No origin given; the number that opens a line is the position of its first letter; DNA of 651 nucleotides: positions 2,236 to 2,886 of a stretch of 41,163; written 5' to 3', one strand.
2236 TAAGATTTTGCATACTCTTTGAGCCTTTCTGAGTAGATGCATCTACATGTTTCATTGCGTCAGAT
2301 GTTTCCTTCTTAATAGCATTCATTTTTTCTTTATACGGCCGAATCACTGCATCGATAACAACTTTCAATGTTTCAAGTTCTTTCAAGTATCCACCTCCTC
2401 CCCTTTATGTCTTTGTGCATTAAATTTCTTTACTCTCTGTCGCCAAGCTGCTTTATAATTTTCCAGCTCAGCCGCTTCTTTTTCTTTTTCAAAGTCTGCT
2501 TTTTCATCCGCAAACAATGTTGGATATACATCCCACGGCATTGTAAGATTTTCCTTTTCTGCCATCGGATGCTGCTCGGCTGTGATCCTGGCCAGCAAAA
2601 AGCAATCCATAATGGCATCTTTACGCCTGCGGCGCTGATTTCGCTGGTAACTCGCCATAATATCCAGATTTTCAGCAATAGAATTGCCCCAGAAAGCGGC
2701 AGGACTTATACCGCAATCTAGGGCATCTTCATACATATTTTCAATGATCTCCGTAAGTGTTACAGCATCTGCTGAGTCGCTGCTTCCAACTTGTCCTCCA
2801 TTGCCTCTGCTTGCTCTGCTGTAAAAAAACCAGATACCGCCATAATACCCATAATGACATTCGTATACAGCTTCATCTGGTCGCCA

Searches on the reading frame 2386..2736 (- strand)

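Call 42: search_protein_families(library=phrogs, proteins=[window:2386-2736:-], max_evalue=0.001)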
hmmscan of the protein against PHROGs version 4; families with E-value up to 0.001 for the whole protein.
window:2386-2736:- (117 aa): 1 family
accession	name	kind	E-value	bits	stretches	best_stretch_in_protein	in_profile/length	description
phrog_2066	-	unknown function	2.9e-17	63.9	1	5-113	2-109/112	-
